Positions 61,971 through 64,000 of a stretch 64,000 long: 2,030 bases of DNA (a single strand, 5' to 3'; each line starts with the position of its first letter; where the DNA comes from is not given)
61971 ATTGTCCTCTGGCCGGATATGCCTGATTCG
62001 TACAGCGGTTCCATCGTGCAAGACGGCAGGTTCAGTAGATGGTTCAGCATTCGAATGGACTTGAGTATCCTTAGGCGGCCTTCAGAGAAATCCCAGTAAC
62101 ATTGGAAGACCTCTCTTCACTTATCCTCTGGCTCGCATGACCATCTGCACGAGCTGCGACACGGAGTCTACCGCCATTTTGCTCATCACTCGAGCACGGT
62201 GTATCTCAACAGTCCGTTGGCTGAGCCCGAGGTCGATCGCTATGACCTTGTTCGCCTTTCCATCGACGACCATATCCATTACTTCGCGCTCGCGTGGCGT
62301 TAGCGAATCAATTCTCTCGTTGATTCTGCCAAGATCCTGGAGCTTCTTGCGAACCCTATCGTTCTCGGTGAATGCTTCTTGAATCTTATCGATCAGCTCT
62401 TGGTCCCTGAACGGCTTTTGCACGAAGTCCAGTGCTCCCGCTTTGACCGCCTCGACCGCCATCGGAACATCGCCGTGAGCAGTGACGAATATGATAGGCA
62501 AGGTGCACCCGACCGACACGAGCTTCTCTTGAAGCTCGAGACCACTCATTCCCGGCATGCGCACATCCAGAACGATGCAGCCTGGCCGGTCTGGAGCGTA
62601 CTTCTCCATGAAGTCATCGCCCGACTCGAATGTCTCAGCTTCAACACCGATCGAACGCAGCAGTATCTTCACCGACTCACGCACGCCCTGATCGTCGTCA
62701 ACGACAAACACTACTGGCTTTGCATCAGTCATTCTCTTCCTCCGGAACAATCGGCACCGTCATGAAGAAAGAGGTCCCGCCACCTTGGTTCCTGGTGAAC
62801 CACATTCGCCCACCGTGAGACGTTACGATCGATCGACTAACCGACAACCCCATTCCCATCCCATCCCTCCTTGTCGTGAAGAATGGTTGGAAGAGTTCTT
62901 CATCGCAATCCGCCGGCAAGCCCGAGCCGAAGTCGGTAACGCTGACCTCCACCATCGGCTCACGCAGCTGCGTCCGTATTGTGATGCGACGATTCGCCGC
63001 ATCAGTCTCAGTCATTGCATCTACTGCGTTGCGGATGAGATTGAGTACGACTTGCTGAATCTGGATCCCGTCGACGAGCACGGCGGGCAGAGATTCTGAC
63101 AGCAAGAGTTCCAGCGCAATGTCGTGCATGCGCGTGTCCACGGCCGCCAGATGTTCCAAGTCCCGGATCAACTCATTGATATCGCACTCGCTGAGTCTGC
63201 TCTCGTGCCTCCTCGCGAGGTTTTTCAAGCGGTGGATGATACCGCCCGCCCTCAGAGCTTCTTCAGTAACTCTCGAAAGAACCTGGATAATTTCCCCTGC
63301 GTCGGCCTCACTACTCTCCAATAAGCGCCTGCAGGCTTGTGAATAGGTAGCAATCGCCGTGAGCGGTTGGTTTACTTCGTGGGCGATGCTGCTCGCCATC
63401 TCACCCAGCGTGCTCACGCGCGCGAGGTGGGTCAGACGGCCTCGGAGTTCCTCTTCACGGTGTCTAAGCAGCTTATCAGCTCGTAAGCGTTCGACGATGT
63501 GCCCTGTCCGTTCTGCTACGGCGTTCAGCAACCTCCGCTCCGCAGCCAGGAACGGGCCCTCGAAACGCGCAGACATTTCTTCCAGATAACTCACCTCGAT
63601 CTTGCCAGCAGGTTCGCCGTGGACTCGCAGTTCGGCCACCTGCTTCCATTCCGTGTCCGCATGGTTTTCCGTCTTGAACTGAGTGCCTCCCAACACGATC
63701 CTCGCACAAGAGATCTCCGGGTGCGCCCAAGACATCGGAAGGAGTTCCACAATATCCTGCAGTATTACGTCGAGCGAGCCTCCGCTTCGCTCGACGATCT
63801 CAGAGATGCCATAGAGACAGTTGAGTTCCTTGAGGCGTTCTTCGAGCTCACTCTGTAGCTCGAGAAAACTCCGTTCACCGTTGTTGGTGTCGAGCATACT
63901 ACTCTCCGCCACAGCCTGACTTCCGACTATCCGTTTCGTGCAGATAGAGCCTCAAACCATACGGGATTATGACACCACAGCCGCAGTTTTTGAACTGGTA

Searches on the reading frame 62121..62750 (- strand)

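Call 45: search_protein_families(library=pfam, proteins=[window:62121-62750:-], max_evalue=0.00001)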
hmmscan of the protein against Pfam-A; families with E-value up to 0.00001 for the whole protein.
window:62121-62750:- (209 aa): 3 families
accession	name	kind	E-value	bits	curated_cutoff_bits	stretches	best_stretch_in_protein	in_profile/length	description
PF00072.30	Response_reg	-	5.4e-31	107.5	30.2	1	14-124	1-111/111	Response regulator receiver domain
PF00196.25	GerE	-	1.5e-20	73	23.5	1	148-204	1-57/57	Bacterial regulatory proteins, luxR family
PF08281.18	Sigma70_r4_2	-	1.1e-07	31.8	25.7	1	142-192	3-54/54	Sigma-70, region 4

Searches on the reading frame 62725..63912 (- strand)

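Call 45: search_protein_families(library=pfam, proteins=[window:62725-63912:-], max_evalue=0.00001)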
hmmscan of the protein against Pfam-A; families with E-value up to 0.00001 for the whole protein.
window:62725-63912:- (395 aa): 2 families
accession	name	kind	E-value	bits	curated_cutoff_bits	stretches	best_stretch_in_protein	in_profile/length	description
PF02518.31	HATPase_c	-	6.7e-23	81.7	26.4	1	281-388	2-109/111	Histidine kinase-, DNA gyrase B-, and HSP90-like ATPase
PF00512.31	HisKA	-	4.4e-09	36.7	26.9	1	169-236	2-64/66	His Kinase A (phospho-acceptor) domain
